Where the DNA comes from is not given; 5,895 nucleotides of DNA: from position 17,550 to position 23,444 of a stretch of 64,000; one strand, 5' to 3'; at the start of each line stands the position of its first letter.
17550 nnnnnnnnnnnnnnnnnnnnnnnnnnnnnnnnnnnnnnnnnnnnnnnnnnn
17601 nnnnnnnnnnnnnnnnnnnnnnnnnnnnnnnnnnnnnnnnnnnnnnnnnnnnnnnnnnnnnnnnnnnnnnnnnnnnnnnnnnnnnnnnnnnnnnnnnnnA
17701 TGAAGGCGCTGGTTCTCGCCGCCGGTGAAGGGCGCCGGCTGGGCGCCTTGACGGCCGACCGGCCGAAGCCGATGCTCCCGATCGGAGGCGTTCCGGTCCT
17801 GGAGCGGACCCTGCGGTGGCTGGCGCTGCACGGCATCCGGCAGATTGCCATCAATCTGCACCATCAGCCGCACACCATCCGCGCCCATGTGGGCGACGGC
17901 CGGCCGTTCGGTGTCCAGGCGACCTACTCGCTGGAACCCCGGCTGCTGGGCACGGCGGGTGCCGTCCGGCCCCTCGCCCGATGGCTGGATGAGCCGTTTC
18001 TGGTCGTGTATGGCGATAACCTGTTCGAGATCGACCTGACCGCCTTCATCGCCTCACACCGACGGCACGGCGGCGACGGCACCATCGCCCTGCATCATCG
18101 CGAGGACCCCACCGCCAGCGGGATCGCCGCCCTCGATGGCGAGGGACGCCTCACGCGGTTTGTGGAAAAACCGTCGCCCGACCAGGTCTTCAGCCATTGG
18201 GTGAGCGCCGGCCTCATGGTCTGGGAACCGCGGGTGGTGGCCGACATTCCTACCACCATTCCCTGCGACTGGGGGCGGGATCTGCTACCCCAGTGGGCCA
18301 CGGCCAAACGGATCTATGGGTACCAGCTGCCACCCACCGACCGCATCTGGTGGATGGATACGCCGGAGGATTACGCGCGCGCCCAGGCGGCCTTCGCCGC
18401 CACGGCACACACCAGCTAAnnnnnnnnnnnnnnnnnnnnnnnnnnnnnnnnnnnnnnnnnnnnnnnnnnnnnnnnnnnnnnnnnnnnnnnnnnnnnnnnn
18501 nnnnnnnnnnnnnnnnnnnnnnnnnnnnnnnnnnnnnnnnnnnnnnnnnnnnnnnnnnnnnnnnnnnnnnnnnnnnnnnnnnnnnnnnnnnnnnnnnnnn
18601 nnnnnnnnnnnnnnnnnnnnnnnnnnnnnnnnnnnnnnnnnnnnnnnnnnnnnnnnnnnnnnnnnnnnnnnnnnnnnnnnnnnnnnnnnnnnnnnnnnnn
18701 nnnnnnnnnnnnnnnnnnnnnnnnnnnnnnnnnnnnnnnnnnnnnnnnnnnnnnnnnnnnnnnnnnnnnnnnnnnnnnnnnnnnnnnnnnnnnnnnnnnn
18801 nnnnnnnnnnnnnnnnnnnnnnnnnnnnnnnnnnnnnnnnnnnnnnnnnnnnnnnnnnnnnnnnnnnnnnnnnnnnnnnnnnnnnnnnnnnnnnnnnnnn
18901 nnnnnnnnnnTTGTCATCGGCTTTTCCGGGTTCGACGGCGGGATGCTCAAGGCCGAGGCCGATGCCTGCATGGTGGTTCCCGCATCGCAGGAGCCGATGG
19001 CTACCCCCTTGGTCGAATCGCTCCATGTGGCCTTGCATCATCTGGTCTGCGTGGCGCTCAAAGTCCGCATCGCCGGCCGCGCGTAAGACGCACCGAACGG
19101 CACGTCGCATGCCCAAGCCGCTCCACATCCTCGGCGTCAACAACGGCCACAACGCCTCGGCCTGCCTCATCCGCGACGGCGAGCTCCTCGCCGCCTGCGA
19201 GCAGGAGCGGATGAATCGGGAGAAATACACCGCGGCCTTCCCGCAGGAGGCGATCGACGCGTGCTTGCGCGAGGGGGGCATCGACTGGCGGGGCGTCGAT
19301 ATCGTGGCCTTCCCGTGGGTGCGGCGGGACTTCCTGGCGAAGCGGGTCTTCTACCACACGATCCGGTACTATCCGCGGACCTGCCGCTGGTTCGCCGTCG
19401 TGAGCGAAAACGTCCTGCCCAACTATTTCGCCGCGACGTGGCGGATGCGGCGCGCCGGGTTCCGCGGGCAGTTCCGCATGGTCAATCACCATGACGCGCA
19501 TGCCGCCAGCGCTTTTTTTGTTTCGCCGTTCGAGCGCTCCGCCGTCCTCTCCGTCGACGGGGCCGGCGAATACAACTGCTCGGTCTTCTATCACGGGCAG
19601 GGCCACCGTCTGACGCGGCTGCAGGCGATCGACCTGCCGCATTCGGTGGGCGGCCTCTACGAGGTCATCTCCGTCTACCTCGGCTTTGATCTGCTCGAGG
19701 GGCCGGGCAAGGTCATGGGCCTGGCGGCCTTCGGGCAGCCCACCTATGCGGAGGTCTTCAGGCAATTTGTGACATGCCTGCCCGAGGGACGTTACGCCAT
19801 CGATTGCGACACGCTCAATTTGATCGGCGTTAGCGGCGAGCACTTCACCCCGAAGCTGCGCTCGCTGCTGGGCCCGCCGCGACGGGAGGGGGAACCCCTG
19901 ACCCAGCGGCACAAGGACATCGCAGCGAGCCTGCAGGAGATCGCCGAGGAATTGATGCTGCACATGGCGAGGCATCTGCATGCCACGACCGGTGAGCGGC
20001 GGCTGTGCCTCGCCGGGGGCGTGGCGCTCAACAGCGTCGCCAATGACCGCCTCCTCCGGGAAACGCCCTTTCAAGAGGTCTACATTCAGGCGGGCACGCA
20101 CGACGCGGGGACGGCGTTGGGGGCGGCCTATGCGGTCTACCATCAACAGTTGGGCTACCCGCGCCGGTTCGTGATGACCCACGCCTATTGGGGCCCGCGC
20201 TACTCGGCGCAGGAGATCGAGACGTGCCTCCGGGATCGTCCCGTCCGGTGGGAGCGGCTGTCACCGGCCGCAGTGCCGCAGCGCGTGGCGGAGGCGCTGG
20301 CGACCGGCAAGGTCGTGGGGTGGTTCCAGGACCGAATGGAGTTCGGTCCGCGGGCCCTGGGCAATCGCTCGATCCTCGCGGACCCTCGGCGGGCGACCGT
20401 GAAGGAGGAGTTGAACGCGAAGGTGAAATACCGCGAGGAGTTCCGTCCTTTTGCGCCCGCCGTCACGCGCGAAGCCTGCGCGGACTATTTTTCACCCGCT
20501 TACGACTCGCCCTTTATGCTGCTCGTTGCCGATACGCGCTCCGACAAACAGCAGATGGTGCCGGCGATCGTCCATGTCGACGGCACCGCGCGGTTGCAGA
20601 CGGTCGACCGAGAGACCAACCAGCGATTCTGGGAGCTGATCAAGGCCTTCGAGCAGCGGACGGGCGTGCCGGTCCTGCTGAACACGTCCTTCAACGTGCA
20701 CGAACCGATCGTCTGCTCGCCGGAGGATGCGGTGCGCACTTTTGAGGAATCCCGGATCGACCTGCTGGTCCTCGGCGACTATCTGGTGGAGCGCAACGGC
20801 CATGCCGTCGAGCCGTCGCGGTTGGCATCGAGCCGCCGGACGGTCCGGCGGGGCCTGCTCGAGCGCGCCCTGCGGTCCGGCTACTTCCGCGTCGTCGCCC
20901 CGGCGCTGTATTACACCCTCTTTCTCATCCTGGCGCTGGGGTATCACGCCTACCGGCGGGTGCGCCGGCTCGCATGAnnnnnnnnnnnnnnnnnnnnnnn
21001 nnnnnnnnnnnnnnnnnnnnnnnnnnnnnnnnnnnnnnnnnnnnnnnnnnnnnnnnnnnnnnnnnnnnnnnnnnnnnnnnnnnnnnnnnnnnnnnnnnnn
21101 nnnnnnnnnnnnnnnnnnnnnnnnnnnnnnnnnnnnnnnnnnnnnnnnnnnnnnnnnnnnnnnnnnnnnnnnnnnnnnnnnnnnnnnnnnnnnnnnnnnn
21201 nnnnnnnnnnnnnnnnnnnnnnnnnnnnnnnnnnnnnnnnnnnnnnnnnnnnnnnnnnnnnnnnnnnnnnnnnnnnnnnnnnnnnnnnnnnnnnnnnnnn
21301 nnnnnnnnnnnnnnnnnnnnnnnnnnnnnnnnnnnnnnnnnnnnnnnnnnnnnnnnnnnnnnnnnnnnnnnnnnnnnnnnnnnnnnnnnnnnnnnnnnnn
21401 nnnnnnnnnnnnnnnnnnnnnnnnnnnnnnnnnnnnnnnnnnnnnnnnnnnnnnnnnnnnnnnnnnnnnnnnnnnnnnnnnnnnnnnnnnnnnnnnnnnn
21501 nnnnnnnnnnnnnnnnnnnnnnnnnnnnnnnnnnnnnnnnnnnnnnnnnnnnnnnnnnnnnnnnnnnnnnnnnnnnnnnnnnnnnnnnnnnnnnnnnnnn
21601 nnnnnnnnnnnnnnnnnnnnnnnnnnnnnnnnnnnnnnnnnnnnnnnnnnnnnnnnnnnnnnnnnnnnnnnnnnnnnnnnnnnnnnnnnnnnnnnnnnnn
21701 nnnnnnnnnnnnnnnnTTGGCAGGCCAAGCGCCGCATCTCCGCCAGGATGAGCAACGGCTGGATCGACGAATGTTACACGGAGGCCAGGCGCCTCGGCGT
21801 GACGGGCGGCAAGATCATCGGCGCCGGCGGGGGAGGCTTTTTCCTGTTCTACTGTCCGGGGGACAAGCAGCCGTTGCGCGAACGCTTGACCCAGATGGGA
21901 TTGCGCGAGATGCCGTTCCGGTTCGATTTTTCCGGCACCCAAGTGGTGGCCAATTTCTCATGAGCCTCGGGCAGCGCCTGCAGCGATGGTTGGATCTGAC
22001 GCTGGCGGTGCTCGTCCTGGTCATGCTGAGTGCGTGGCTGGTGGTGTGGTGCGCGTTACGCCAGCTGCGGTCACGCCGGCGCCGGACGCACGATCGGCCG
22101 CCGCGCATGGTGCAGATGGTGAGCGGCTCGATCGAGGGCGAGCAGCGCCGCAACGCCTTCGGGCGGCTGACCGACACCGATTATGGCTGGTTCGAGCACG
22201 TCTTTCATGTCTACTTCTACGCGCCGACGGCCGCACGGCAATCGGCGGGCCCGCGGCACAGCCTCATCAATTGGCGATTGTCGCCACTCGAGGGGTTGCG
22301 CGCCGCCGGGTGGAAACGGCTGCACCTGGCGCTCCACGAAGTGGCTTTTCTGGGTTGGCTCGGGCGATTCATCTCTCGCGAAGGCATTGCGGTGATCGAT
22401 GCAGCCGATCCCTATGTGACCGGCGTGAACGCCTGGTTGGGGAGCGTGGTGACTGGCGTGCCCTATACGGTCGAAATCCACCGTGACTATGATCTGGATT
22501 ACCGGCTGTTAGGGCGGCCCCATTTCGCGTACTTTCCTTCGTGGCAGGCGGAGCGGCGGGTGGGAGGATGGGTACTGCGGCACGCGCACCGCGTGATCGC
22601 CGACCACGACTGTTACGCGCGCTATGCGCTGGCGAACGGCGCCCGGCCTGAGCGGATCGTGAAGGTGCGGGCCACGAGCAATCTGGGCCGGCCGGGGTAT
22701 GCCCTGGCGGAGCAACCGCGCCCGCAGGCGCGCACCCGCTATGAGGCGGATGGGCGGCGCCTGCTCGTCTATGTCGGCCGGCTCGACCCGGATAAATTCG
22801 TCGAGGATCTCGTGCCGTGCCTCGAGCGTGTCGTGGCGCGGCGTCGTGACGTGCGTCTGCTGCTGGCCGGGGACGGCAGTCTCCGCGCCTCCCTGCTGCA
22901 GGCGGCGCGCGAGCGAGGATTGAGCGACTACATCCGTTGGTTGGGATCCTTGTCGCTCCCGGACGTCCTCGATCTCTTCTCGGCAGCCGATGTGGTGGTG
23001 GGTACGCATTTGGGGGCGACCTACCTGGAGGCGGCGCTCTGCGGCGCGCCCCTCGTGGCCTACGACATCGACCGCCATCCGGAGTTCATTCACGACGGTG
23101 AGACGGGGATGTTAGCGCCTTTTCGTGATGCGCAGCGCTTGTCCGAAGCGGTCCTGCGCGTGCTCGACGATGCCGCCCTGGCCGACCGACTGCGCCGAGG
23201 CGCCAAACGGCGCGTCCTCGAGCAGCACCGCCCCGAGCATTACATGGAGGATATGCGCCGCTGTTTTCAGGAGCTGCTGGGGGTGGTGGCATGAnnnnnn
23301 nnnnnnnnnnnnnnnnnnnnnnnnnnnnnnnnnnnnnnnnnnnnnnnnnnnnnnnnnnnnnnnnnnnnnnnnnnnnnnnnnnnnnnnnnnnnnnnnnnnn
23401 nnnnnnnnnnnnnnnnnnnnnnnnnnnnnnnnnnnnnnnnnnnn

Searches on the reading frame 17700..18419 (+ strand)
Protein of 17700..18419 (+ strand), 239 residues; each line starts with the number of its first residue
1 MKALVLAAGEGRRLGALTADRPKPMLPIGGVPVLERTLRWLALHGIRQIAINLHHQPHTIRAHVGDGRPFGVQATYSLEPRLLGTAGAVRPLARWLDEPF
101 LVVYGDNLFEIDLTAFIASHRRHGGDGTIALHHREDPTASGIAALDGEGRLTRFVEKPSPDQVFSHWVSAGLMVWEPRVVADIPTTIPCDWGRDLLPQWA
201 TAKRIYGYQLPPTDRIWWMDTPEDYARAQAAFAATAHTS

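Call 48: search_protein_families(library=pfam, proteins=[window:17700-18419:+])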
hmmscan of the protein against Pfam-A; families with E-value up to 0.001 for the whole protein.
window:17700-18419:+ (239 aa): 3 families
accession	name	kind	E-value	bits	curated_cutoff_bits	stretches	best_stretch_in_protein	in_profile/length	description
PF00483.29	NTP_transferase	-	7.6e-36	124.4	21.2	1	2-207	1-217/245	Nucleotidyl transferase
PF12804.13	NTP_transf_3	-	1.9e-13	51.3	27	1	3-137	1-127/160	MobA-like NTP transferase domain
PF01128.25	IspD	-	0.00033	20.9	27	1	2-56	2-54/221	2-C-methyl-D-erythritol 4-phosphate cytidylyltransferase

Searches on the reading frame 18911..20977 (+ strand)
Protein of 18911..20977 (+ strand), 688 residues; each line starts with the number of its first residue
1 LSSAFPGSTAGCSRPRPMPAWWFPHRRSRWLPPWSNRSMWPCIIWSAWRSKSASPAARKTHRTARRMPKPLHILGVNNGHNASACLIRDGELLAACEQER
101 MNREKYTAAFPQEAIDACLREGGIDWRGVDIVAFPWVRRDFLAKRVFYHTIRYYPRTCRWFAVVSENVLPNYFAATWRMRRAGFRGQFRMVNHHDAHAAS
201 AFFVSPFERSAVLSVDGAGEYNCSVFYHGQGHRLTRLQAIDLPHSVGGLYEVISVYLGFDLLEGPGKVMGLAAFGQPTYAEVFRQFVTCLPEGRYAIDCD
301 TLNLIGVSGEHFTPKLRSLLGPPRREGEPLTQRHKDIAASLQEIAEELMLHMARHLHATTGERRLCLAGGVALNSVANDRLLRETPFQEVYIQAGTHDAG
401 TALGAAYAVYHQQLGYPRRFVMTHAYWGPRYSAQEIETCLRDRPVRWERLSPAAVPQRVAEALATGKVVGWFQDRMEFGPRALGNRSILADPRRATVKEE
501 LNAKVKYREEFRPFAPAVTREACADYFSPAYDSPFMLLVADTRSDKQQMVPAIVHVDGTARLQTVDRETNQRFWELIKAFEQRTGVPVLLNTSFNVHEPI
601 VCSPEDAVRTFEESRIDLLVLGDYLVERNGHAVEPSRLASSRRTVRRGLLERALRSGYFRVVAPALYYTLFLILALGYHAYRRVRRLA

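Call 48: search_protein_families(library=pfam, proteins=[window:18911-20977:+])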
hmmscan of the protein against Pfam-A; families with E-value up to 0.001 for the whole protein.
window:18911-20977:+ (688 aa): 3 families
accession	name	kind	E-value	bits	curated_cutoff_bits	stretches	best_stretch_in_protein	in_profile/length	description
PF16861.10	Carbam_trans_C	-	2e-73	245.9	27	1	460-628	1-170/170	Carbamoyltransferase C-terminus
PF02543.21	Carbam_trans_N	-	3e-52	178.6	24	1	72-406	1-345/346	Carbamoyltransferase N-terminus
PF00814.31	TsaD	-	0.0005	20.3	24.8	0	190-381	86-237/264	tRNA N6-adenosine threonylcarbamoyltransferase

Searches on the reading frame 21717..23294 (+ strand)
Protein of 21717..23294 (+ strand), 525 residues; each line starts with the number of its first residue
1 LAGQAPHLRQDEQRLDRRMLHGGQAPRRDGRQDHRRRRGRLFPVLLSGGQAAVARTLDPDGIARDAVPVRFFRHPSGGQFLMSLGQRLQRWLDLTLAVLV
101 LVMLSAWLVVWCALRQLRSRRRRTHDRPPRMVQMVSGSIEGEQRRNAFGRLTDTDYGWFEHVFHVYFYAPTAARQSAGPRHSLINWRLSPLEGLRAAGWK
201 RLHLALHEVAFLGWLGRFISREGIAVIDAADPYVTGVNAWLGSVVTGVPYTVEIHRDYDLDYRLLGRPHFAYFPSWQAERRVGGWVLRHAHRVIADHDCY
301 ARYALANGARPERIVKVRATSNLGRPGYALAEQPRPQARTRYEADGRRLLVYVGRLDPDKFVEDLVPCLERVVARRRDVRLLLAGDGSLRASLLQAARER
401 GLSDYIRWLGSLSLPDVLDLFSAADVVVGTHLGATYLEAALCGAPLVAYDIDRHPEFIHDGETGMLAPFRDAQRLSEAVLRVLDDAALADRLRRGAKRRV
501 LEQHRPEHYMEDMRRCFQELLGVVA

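Call 48: search_protein_families(library=pfam, proteins=[window:21717-23294:+])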
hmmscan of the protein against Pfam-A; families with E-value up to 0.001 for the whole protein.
window:21717-23294:+ (525 aa): 5 families
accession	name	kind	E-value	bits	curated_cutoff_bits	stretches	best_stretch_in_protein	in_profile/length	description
PF00534.26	Glycos_transf_1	-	1.3e-26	93.6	26.4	1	344-498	12-171/172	Glycosyl transferases group 1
PF13692.12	Glyco_trans_1_4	-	1.7e-24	87.1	27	1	348-485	2-142/142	Glycosyl transferases group 1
PF13524.12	Glyco_trans_1_2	-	2e-10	41.2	25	1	370-513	7-142/144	Glycosyl transferase-like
PF13579.12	Glyco_trans_4_4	-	9.5e-10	39.5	29.7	1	184-315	35-153/158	Glycosyl transferase 4-like domain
PF13439.12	Glyco_transf_4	-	0.00058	20.4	28.5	1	201-315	50-160/170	Glycosyltransferase Family 4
